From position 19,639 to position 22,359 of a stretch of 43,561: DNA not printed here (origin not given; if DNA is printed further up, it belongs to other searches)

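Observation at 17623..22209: sigE-cseABC-like envelope-stress module whose histidine kinase carries a third TM helix and a DUF4097-like beta-helical C-terminal domain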

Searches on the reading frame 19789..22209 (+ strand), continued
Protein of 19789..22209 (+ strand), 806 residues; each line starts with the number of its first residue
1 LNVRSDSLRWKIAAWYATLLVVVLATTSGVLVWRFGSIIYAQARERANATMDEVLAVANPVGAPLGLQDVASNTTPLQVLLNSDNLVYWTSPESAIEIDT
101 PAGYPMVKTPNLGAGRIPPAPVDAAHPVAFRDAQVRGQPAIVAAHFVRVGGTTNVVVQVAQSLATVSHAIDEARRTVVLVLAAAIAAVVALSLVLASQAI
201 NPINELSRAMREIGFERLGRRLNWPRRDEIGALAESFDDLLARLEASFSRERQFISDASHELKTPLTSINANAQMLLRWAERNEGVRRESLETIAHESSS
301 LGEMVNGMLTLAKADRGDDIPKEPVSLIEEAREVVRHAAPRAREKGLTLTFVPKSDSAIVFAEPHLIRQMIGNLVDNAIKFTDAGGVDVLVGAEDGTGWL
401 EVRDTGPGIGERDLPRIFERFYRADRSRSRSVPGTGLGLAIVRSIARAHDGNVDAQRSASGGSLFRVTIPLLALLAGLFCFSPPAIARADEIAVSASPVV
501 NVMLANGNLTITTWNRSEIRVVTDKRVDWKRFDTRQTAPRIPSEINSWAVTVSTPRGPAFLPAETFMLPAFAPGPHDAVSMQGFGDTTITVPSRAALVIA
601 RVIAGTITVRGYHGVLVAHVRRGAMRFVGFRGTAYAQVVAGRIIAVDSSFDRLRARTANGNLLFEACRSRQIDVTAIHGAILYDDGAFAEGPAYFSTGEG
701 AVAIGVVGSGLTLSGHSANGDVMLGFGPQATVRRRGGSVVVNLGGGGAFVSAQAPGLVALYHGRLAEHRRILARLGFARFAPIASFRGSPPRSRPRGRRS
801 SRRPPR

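Call 81: predict_structure(alignment_id=A5)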
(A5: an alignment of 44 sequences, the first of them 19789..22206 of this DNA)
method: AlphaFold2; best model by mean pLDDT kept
length: 806 residues; sequences in the alignment: 44
mean_pLDDT: 80.7   pTM: 0.54
mean pLDDT of the five models: 80.7, 79.6, 77.7, 77.2, 75.6
residues with pLDDT >= 90: 328; 70-90: 312; 50-70: 90; < 50: 76
segments of 3 or more residues with pLDDT < 50: 1-6, 69-72, 209-227, 424-430, 477-486, 781-806
pLDDT, mean of each block of 10 residues (from residue 1): 52 79 83 80 85 75 52 64 78 89 88 87 90 90 88 87 82 81 80 67 49 39 46 61 62 63 71 74 77 74 72 72 90 92 90 91 91 90 90 92 86 74 43 64 87 88 91 57 54 95 94 97 92 86 82 84 88 90 94 95 95 96 96 96 97 96 97 96 95 95 93 96 94 95 90 97 94 76 42 39 40
secondary structure, 60 per line:
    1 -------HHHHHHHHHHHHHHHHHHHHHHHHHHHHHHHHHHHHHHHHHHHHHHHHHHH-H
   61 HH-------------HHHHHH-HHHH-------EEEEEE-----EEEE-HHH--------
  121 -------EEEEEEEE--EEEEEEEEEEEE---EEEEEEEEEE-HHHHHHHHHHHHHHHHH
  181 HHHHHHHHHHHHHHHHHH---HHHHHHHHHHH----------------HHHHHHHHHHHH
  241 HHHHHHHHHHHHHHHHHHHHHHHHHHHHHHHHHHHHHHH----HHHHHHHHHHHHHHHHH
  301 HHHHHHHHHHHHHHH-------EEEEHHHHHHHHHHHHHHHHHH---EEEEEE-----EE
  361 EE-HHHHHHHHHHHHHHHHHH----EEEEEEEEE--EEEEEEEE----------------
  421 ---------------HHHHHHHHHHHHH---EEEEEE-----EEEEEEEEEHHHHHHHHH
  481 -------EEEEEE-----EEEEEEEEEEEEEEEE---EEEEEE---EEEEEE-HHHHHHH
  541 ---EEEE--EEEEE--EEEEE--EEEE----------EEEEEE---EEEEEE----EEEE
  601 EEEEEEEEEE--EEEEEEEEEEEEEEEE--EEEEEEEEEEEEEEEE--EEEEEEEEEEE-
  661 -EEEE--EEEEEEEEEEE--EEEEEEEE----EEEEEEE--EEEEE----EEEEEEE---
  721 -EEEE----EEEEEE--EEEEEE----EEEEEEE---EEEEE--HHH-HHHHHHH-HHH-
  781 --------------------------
elements in order (helices of 4 or more, strands of 3 or more residues): H8-58 H76-81 H83-86 E94-99 E105-108 E128-135 E138-149 E153-162 H164-198 H202-212 H229-279 H284-315 E323-326 H327-344 E348-353 E359-362 H364-381 E386-394 E397-404 H436-448 E452-457 E463-471 H472-480 E488-493 E499-514 E518-523 E527-532 H534-540 E544-547 E550-554 E557-561 E564-567 E578-583 E587-592 E597-610 E613-628 E631-646 E649-659 E662-665 E668-678 E681-688 E693-699 E702-706 E711-717 E722-725 E730-735 E738-743 E748-754 E758-762 H769-775
